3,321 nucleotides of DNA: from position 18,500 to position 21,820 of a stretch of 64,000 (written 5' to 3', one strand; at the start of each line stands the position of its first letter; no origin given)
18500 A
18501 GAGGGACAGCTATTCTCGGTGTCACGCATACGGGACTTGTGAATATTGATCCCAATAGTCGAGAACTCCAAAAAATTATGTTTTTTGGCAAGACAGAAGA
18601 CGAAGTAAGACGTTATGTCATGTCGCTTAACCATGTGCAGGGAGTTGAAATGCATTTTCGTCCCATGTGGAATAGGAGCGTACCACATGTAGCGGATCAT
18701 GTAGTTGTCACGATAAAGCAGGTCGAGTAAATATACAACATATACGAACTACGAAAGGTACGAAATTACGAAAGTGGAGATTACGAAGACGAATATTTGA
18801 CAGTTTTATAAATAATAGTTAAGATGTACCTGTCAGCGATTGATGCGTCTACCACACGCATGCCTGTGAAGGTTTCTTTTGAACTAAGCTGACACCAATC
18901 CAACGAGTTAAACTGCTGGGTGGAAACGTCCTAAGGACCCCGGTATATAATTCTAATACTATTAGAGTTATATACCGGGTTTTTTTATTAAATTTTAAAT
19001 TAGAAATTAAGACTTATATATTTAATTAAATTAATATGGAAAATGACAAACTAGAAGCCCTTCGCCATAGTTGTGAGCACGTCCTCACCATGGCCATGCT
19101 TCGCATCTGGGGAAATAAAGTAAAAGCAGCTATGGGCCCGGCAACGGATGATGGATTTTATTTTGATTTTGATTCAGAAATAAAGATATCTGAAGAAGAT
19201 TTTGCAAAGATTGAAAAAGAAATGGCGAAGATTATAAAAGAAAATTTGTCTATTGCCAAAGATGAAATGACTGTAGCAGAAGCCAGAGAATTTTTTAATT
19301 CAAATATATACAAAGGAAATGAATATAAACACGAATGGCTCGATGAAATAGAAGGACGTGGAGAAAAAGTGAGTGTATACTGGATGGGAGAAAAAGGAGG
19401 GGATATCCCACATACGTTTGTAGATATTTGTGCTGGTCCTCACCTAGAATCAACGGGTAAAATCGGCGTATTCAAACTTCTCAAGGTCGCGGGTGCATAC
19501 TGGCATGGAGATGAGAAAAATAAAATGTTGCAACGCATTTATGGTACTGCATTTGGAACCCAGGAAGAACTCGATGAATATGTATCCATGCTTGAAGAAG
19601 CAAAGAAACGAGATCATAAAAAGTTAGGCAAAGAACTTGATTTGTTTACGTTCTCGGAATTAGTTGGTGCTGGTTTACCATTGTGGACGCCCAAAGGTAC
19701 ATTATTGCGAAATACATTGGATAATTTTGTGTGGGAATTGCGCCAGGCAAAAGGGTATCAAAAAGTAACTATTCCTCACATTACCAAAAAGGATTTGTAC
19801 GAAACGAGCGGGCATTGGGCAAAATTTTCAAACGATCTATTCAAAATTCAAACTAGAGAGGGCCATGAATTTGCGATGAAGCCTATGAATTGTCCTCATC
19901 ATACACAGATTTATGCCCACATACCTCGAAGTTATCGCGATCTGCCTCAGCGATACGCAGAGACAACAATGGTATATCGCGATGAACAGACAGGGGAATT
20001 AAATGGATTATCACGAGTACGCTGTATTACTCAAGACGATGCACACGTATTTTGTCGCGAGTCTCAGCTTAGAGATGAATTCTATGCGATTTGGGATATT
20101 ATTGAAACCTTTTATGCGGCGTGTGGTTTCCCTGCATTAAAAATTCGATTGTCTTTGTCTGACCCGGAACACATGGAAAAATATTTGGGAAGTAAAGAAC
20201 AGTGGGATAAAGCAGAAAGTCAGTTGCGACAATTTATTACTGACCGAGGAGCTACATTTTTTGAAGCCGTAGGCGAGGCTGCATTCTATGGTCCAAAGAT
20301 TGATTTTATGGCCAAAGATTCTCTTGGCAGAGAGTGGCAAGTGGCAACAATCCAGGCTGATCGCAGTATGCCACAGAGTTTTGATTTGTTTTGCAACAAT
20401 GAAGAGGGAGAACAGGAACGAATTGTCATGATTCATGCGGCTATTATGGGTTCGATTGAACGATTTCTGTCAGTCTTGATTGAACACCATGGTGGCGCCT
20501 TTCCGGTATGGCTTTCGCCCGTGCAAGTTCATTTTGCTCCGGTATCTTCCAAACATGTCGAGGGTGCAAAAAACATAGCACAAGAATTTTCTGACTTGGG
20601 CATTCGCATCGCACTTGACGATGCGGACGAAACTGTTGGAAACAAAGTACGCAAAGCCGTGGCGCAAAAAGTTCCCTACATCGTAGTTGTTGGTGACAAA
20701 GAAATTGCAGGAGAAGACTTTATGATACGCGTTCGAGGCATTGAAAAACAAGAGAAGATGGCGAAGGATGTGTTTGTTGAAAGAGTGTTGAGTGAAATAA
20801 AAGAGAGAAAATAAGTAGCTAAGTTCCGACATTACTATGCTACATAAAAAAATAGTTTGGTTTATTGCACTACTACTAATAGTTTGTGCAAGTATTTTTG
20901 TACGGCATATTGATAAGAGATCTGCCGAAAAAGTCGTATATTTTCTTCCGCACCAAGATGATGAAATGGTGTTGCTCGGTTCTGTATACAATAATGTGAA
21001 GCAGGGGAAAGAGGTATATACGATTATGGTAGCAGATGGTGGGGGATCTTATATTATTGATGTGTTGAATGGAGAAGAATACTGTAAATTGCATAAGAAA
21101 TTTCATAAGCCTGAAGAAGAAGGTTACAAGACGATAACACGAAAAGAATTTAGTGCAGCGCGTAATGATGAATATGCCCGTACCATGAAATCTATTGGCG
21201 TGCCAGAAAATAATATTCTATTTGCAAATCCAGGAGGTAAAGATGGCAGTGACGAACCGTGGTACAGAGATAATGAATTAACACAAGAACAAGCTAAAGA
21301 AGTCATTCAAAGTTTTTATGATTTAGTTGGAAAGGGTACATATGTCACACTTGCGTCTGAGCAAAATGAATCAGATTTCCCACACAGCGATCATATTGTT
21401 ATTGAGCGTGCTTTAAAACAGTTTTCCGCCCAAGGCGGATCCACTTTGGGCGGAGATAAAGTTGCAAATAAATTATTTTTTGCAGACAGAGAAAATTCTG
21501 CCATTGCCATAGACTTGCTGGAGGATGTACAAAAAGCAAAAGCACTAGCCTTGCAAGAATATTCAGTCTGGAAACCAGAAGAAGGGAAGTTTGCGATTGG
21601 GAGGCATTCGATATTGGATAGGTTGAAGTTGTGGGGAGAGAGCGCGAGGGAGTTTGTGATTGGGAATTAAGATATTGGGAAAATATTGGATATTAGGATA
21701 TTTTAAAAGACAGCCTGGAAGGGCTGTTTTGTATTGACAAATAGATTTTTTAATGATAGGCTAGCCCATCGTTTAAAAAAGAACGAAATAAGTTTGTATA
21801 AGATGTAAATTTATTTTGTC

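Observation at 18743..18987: Possible T-box-like leader upstream of thrS, preceded by five direct TACGAAA repeats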

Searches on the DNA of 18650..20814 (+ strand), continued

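Call 77: search_with_rna_model(model_id=R1, sources=[L281, L282], max_evalue=1, show_alignments=1)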
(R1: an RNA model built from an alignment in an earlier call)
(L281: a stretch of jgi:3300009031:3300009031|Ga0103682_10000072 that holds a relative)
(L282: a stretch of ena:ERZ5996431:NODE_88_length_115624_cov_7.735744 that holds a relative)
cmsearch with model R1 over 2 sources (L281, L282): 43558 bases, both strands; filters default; matches with E-value up to 1: 2.
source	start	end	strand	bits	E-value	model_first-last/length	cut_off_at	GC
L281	8473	8547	+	56.5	2.4e-12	1-74/74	no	0.43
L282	8473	8547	+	56.5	2.4e-12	1-74/74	no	0.43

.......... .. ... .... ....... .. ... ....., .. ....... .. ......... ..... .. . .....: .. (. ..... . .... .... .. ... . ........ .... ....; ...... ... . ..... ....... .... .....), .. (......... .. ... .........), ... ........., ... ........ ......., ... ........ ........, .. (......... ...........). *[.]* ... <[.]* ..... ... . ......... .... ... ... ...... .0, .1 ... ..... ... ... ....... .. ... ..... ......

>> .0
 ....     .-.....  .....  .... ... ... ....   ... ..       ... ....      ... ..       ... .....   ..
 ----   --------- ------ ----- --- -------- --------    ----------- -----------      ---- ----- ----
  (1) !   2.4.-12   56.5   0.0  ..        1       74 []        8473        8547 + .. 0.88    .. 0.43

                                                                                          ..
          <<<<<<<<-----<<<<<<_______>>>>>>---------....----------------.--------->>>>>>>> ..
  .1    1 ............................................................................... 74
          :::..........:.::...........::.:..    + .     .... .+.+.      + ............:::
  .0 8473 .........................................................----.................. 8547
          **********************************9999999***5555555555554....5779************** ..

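Call 88: search_rna_families(source=window, start=18826, end=18990, threshold=evalue, max_evalue=10)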
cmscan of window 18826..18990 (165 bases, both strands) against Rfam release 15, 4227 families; matches with E-value up to 10: 11.
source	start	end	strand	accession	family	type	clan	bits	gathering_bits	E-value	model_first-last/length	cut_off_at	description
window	18834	18892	+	RF00493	snoU2-30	Gene; snRNA; snoRNA; CD-box;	-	23.2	60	0.015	1-70/70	no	Small nucleolar RNA U2-30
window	18904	18989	+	RF00042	CopA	Gene; antisense;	-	19.3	60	0.23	1-92/92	no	CopA-like RNA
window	18931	18990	-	RF00432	SNORA51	Gene; snRNA; snoRNA; HACA-box;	-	18.6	50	0.16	60-133/133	5'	Small nucleolar RNA SNORA51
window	18912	18988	+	RF00110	RybB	Gene; sRNA;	-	16.3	40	0.32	1-79/79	no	RybB RNA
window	18936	18984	+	RF02944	c4-2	Gene; sRNA;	CL00128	16.2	41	0.78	1-79/79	no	c4-2 RNA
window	18926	18988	+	RF00515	PyrR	Cis-reg;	-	15.5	54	5.4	1-115/115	no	PyrR binding site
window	18939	18981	+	RF04106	mir-1303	Gene; miRNA;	-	14.8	107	2.6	1-85/85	no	mir-1303 microRNA precursor family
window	18939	18979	-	RF04262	MIR1319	Gene; miRNA;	-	14.2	116.6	4.6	1-119/119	no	MIR1319 microRNA precursor family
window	18943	18975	+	RF03604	mir-5728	Gene; miRNA;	-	14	100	5.1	1-84/84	no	mir-5728 microRNA precursor family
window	18939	18978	-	RF00869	mir-BART7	Gene; miRNA;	-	12.8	70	8.7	1-84/84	no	mir-BART7 microRNA precursor family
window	18883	18921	+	RF00289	SNORND104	Gene; snRNA; snoRNA; CD-box;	CL00077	11.7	40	2.7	1-70/70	no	Small nucleolar RNA SNORD104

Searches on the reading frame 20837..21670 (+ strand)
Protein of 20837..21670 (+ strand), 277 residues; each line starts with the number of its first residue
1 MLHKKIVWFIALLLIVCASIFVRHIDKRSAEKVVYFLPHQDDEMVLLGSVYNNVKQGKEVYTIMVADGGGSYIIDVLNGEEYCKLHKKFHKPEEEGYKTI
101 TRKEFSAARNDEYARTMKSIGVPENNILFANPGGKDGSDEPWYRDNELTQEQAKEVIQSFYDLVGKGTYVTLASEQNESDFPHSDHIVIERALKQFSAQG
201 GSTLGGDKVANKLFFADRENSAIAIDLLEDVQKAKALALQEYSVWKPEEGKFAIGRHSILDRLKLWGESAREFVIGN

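Call 5: search_protein_families(library=pfam, proteins=[window:20837-21670:+])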
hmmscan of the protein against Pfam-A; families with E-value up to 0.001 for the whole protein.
window:20837-21670:+ (277 aa): 1 family
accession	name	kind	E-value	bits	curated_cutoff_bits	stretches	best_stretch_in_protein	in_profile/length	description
PF02585.22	PIG-L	-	2.3e-10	41.5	28.2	1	35-195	2-127/129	GlcNAc-PI de-N-acetylase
